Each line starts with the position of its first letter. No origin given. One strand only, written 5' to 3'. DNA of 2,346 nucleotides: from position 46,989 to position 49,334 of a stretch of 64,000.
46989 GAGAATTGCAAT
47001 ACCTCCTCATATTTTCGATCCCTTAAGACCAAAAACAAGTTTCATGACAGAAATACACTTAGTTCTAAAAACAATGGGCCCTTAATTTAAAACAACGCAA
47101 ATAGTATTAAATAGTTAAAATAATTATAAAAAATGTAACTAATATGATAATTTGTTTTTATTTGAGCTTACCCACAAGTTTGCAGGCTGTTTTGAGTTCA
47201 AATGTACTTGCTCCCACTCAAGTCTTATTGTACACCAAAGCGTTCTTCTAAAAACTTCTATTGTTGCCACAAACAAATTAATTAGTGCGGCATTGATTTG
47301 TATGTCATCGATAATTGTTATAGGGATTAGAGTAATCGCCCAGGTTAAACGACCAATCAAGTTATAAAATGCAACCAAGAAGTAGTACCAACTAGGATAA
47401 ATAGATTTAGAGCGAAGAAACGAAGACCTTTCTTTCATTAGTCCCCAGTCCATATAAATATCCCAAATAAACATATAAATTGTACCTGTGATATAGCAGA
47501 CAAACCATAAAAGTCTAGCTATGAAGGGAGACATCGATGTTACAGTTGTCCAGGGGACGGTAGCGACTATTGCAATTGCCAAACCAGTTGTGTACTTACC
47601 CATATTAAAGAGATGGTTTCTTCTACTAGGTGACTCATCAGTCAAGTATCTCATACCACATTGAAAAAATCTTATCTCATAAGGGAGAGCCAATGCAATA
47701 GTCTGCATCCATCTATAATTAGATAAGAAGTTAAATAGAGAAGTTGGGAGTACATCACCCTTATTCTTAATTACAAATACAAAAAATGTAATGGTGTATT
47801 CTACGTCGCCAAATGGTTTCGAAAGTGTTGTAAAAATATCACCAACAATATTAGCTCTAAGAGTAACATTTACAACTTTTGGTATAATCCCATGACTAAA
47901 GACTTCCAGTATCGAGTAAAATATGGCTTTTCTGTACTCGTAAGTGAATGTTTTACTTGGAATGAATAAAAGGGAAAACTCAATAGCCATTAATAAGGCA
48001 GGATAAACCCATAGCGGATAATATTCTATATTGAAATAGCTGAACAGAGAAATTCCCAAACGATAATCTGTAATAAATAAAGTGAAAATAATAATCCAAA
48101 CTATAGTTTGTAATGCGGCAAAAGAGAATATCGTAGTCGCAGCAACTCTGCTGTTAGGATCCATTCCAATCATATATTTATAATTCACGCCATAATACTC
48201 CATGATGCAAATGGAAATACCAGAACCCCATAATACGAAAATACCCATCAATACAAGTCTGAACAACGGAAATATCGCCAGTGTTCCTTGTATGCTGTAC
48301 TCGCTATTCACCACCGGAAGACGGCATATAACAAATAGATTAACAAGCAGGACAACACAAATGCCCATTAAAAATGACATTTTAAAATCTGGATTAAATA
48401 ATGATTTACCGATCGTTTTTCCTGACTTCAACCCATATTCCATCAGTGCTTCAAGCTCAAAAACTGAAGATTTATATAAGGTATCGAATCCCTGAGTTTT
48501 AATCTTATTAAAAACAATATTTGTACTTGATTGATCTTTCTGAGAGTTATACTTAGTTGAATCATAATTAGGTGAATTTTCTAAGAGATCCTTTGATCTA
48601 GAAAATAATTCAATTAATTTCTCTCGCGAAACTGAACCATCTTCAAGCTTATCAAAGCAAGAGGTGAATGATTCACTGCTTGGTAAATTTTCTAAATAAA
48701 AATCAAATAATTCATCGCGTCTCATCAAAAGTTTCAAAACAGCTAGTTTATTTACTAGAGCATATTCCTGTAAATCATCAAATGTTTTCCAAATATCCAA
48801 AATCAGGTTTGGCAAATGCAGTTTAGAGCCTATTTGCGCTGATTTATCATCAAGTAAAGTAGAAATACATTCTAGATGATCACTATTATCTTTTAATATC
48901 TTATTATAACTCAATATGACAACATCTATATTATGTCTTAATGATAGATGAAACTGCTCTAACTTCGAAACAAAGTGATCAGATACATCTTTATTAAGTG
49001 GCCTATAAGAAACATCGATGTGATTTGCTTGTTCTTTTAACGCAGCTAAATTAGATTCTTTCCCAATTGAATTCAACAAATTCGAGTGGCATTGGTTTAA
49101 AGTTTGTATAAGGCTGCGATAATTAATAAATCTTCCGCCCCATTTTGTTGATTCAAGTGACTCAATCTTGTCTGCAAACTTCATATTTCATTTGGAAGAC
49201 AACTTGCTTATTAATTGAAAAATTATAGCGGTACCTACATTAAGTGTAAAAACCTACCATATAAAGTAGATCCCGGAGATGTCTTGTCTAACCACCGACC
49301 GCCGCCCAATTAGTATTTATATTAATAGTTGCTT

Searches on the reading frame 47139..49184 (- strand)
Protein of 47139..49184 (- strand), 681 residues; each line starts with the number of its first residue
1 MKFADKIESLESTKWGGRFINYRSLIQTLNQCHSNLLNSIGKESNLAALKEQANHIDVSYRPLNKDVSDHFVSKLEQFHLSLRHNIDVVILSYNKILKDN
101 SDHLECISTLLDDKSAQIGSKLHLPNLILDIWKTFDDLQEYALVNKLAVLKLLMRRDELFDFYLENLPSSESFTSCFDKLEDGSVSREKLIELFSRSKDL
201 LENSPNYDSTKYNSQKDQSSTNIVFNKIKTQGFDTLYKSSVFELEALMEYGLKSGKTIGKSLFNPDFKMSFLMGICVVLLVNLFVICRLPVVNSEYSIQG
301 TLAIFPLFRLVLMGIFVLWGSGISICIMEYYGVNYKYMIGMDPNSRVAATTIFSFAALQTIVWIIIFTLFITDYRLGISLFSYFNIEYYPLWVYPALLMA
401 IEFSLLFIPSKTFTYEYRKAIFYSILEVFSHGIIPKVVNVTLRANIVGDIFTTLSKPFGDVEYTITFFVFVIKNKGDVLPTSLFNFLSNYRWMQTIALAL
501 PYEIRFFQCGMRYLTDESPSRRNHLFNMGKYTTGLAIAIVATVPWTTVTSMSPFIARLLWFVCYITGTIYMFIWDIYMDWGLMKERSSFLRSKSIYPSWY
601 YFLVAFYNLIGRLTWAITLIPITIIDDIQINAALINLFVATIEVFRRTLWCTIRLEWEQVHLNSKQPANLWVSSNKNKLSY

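Call 6: search_protein_families(library=pfam, proteins=[window:47139-49184:-], max_evalue=0.1)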
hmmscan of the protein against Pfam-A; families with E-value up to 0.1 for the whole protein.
window:47139-49184:- (681 aa): 1 family
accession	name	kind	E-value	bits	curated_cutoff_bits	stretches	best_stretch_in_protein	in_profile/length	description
PF03124.20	EXS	-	2.8e-70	237.7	25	1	304-660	1-330/330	EXS family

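Call 8: list_cluster_members(proteins=[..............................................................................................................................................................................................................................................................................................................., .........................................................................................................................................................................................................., window:47142-49184:-, window:43836-45122:+])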
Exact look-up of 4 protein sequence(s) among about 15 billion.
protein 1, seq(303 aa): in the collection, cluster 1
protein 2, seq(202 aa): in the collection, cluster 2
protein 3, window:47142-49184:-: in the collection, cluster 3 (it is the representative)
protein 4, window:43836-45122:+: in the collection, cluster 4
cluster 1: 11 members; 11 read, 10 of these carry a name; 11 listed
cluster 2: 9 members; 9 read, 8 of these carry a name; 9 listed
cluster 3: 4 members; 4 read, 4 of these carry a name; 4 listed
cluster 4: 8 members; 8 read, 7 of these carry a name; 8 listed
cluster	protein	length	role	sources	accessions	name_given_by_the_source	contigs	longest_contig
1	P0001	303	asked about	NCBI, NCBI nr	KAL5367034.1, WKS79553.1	hypothetical protein CPHLJ_8g2980 [Cryptosporidium parvum] | hypothetical protein CPCDC_8g2980 [Cryptosporidium sp. 43IA8]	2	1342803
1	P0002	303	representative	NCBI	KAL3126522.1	hypothetical protein CHM_8g2980 [Cryptosporidium hominis]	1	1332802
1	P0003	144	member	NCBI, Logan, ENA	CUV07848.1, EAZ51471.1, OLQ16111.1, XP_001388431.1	hypothetical protein, partial [Cryptosporidium parvum Iowa II]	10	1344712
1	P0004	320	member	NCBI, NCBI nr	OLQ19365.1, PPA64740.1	hypothetical protein ChUKH1_01660 [Cryptosporidium hominis] | Exosome complex component rrp4 [Cryptosporidium hominis]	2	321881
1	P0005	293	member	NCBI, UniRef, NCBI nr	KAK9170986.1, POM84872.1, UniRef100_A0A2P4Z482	hypothetical protein CmeUKMEL1_14565 [Cryptosporidium meleagridis] | Ribosomal RNA-processing protein 4 n=1 Tax=Cryptosporidium meleagridis TaxID=93969 ...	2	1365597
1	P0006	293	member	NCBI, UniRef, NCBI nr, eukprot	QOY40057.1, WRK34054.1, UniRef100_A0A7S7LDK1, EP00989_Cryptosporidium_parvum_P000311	Exosome complex RNA-binding protein 1/RRP40/RRP4 [Cryptosporidium parvum] | Ribosomal RNA-processing protein 4 n=3 Tax=Cryptosporidium TaxID=5806 ... | QOY40057.1 hypothetical protein CPATCC_004128 [Cryptosporidium parvum]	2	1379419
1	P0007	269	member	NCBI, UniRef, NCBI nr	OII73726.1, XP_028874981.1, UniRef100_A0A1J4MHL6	uncharacterized protein cubi_03524 [Cryptosporidium ubiquitum] | Uncharacterized protein n=1 Tax=Cryptosporidium ubiquitum TaxID=857276 ...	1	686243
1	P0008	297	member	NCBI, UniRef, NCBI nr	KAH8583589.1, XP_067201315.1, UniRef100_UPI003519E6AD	exosome complex exonuclease [Cryptosporidium sp. chipmunk genotype I] | exosome complex exonuclease n=1 Tax=Cryptosporidium sp. chipmunk genotype I TaxID=1280935 ...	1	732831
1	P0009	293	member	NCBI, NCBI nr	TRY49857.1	Exosome complex RNA-binding protein 1/RRP40/RRP4 [Cryptosporidium tyzzeri]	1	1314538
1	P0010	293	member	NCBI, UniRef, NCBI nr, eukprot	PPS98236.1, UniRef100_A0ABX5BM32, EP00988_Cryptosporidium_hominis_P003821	Exosome complex RNA-binding protein 1/RRP40/RRP4 [Cryptosporidium hominis] | Exosome complex RNA-binding protein 1/RRP40/RRP4 n=1 Tax=Cryptosporidium hominis ... | PPS98236.1 Exosome complex RNA-binding protein 1/RRP40/RRP4 [Cryptosporidium hominis]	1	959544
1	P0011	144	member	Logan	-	-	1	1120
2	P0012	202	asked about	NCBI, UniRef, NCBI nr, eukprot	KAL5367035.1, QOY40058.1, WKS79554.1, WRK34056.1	hypothetical protein CPHLJ_8g2990 [Cryptosporidium parvum] | Uncharacterized protein n=2 Tax=Cryptosporidium TaxID=5806 RepID=A0A7S7LDQ2_CRYPV | Uncharacterized protein CPATCC_0003130 [Cryptosporidium parvum]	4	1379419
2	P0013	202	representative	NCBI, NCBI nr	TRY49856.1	Uncharacterized protein CTYZ_00000324 [Cryptosporidium tyzzeri]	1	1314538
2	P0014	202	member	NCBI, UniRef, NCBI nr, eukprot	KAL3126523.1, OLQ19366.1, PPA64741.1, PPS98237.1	hypothetical protein ChUKH1_01670 [Cryptosporidium hominis] | Uncharacterized protein n=1 Tax=Cryptosporidium hominis TaxID=237895 ... | putative integral membrane protein [Cryptosporidium hominis]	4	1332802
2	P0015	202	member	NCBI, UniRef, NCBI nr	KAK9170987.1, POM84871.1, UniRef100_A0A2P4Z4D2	hypothetical protein CmeUKMEL1_14560 [Cryptosporidium meleagridis] | Uncharacterized protein n=1 Tax=Cryptosporidium meleagridis TaxID=93969 ...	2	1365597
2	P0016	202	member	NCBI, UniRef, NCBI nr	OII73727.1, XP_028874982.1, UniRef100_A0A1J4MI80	uncharacterized protein cubi_03525 [Cryptosporidium ubiquitum] | Uncharacterized protein n=1 Tax=Cryptosporidium ubiquitum TaxID=857276 ...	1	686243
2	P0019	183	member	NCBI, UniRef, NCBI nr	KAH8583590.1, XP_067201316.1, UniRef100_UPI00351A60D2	transmembrane [Cryptosporidium sp. chipmunk genotype I] | transmembrane n=1 Tax=Cryptosporidium sp. chipmunk genotype I TaxID=1280935 ...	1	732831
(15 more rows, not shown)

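Call 12: find_encoding_contigs(protein=P0016, flank=6000, max_places=3)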
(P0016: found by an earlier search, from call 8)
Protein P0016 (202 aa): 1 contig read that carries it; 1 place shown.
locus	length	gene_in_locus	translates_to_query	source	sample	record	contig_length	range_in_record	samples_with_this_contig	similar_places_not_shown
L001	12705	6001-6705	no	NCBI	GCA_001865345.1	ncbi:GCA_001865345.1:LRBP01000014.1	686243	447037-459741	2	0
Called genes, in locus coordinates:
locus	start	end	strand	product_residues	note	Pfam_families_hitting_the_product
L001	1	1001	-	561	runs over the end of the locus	PF06814:GOST_TM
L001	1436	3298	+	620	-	PF02847:MA3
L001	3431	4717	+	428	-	-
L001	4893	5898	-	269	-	PF21266:S1_RRP4, PF15985:KH_6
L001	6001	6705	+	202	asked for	-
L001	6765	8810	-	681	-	PF03124:EXS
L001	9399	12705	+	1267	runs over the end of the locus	PF02463:SMC_N, PF13476:AAA_23, PF13304:AAA_21 (faint)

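Call 13: find_homologous_proteins(query=P0012, max_evalue=0.001)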
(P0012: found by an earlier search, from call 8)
Query P0012 (202 aa): 4 proteins with E <= 0.001 among 113 candidates.
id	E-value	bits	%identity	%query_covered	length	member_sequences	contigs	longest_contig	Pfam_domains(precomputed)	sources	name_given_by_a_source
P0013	1.5e-125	434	98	100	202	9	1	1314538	-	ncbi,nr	ncbi:Uncharacterized protein CTYZ_00000324 [Cryptosporidium tyzzeri]|nr:Uncharacterized protein CTYZ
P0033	2.3e-103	362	78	100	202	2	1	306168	-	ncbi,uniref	ncbi:hypothetical protein RS030_172685 [Cryptosporidium xiaoi]|uniref:Transmembrane protein n=1 Tax=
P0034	5.7e-70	253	56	96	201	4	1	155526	-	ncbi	ncbi:hypothetical protein ACR3K2_07850 [Cryptosporidium serpentis]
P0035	7.9e-43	165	39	91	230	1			-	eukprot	eukprot:GHVQ01003059.1.p1 GENE.GHVQ01003059.1~~GHVQ01003059.1.p1 ORF type:complete len:231 (-),score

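Call 14: find_encoding_contigs(protein=P0033, flank=6000, max_places=2)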
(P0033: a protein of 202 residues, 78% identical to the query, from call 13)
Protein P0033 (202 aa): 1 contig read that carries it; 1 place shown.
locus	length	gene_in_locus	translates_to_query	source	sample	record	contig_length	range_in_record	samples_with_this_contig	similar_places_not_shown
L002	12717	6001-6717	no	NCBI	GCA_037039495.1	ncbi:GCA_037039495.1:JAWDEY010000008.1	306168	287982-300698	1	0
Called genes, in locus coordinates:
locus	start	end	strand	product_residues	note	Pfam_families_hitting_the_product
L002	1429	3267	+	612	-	PF02847:MA3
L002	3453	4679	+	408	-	-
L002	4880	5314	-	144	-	PF15985:KH_6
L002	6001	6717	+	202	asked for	-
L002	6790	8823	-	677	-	PF03124:EXS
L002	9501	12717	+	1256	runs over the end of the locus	PF02463:SMC_N, PF13476:AAA_23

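Call 15: find_encoding_contigs(protein=P0034, flank=6000, max_places=2)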
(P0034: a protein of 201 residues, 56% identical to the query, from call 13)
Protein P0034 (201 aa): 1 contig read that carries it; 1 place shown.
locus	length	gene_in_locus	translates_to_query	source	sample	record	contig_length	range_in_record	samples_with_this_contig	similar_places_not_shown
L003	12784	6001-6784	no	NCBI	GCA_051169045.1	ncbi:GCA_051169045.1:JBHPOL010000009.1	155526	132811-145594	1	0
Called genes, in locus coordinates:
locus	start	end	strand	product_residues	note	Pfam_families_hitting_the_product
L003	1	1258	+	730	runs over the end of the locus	PF02854:MIF4G, PF02847:MA3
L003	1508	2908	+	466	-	-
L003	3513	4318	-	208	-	PF00227:Proteasome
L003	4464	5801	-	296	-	PF14382:ECR1_N, PF21266:S1_RRP4, PF15985:KH_6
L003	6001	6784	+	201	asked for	-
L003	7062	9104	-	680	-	PF03105:SPX (faint), PF03124:EXS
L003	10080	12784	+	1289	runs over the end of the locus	PF02463:SMC_N, PF13304:AAA_21 (faint), PF13476:AAA_23, PF02463:SMC_N (weak)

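Call 16: find_encoding_contigs(protein=P0019, flank=6000, max_places=2)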
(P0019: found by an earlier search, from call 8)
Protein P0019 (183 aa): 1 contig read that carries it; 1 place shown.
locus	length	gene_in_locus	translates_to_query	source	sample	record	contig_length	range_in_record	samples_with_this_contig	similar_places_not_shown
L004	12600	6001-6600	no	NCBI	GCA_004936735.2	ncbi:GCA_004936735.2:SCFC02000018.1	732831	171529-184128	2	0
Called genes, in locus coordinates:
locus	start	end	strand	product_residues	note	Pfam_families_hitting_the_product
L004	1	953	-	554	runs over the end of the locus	PF06814:GOST_TM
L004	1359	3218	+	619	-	PF02847:MA3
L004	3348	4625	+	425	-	-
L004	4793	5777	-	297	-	PF14382:ECR1_N (weak), PF21266:S1_RRP4, PF15985:KH_6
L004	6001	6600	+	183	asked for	-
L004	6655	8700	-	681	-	PF03124:EXS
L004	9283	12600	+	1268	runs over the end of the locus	PF02463:SMC_N, PF13476:AAA_23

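Call 17: find_encoding_contigs(protein=P0015, flank=6000, max_places=2)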
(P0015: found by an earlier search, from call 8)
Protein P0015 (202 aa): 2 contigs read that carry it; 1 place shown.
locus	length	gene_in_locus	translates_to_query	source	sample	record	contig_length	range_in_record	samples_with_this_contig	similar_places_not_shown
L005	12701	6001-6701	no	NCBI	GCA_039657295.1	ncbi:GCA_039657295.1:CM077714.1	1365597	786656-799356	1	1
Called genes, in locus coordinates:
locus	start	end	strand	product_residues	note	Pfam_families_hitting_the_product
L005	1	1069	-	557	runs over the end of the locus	PF06814:GOST_TM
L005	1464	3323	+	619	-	PF02847:MA3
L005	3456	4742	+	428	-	-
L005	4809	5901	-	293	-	PF14382:ECR1_N (weak), PF21266:S1_RRP4, PF15985:KH_6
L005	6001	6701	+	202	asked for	-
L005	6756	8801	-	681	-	PF03124:EXS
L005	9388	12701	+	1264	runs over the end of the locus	PF02463:SMC_N, PF13476:AAA_23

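Call 34: search_solved_structures(query=P0006, show_alignments=3, max_evalue=1e-30)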
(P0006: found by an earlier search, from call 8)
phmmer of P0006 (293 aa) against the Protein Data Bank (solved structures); distinct sequences matched with E-value up to 1e-30: 9.
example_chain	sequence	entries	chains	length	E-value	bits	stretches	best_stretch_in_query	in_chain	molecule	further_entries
5g06_H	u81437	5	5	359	1.6e-50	175.4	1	25-214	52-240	EXOSOME COMPLEX COMPONENT RRP4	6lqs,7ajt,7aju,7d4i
4ifd_H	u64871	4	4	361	1.6e-50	175.3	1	25-214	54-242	Exosome complex component RRP4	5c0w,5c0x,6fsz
4oo1_H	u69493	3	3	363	1.6e-50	175.3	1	25-214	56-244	Exosome complex component RRP4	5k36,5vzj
8qcf_I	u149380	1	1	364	1.7e-50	175.3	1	25-214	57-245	Exosome complex component RRP4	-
5jea_H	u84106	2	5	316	2.6e-50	174.6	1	26-219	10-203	Exosome complex component RRP4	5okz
6d6q_H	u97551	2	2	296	8.1e-49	169.8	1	24-222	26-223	Exosome complex component RRP4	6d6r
6h25_H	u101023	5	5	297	8.2e-49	169.7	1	24-222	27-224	Exosome complex component RRP4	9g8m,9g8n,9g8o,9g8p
2nn6_H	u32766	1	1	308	9.1e-49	169.6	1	24-222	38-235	Exosome complex exonuclease RRP4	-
8pel_H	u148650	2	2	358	7.1e-46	160.1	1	27-224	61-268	Putative exosome complex protein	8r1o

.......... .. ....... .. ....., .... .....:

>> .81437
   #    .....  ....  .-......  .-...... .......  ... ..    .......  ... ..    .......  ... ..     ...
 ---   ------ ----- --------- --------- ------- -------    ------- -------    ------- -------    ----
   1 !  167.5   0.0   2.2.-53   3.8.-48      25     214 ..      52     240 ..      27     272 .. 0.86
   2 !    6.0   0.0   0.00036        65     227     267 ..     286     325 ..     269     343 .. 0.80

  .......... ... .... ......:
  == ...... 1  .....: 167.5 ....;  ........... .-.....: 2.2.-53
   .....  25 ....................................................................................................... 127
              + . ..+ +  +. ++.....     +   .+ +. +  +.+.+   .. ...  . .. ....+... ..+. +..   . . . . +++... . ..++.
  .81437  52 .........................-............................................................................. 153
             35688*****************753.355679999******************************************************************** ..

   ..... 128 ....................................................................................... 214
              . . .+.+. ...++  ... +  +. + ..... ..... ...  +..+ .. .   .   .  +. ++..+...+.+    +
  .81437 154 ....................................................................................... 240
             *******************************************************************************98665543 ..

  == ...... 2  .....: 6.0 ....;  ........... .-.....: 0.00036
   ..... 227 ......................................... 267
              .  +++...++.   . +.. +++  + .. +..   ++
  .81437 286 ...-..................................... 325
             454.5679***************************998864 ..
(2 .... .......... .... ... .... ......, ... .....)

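Call 38: predict_structure(alignment_id=A3)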
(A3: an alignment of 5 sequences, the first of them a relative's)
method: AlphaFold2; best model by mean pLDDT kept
length: 202 residues; sequences in the alignment: 5
mean_pLDDT: 68.4   pTM: 0.62
mean pLDDT of the five models: 68.4, 60.3, 58.0, 56.9, 44.7
residues with pLDDT >= 90: 3; 70-90: 97; 50-70: 67; < 50: 35
segments of 3 or more residues with pLDDT < 50: 1-10, 174-185, 187-190, 196-202
pLDDT, mean of each block of 10 residues (from residue 1): 40 66 70 87 82 61 81 88 77 60 63 66 81 82 76 83 73 46 44 46 39
secondary structure, 60 per line:
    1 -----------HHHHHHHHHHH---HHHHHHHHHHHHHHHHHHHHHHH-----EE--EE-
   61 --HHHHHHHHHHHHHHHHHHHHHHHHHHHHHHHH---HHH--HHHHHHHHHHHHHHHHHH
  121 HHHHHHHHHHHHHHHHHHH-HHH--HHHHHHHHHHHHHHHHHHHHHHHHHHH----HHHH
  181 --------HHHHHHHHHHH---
elements in order: H12-22 H26-48 H63-94 H103-139 H146-172 H177-180 H189-199

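Call 39: search_protein_representatives(alignment_id=A3)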
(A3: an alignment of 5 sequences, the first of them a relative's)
Query: 5 sequences, 202 profile positions. Proteins with E-value up to 0.001 (for the whole library): 62; up to 1e-10: 31; up to 1e-30: 13. The best 62 are listed.
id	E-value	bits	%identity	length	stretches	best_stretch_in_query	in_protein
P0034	1.4e-97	341.7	-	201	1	2-202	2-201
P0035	1.8e-92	325.0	-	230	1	4-202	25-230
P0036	1.5e-53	197.9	-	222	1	17-202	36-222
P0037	7.5e-48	179.3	-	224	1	10-201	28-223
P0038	1.2e-47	178.7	-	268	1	23-202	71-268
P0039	8.4e-47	175.9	-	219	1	16-202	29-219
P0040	1.3e-44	168.8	-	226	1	13-202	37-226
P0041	9.2e-39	149.7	-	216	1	17-202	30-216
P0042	1.0e-37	146.2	-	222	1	15-202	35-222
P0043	1.1e-34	136.4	-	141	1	80-194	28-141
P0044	1.8e-34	135.7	-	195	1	30-202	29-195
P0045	3.0e-34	134.9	-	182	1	23-201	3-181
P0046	2.5e-31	125.4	-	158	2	129-202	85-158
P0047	3.4e-29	118.4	-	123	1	95-202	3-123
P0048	1.9e-26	109.4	-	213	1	14-202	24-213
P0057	3.1e-14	69.6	-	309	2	57-202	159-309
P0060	4.3e-13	65.8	-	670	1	59-202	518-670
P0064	2.7e-11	60.0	-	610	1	56-202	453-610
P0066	6.8e-09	52.1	-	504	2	59-202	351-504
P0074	7.8e-07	45.4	-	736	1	64-202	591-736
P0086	1.1e-04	38.5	-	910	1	60-202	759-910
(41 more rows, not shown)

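Call 40: search_protein_families(library=pfam, proteins=[P0036, P0037, P0038, P0040, P0057, P0060, P0064, P0066, P0074, P0086], max_evalue=0.01)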
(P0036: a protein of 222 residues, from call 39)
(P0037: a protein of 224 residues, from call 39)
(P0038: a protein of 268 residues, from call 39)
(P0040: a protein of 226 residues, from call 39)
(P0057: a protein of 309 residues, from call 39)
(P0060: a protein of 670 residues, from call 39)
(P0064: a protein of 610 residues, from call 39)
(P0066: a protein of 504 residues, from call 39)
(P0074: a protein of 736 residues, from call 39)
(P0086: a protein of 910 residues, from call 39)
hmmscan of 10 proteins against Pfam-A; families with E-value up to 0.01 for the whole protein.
P0036 (222 aa): 0 families

P0037 (224 aa): 0 families

P0038 (268 aa): 0 families

P0040 (226 aa): 0 families

P0057 (309 aa): 1 family
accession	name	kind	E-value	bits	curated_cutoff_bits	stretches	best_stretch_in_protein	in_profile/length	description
PF14441.12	OTT_1508_deam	-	0.0098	16.3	27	0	9-39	23-60/64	OTT_1508-like deaminase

P0060 (670 aa): 0 families

P0064 (610 aa): 1 family
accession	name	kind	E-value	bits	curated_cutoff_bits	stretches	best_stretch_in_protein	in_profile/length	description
PF07690.21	MFS_1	-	0.00015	21.2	33.4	1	469-579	152-265/347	Major Facilitator Superfamily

P0066 (504 aa): 0 families

P0074 (736 aa): 0 families

P0086 (910 aa): 0 families
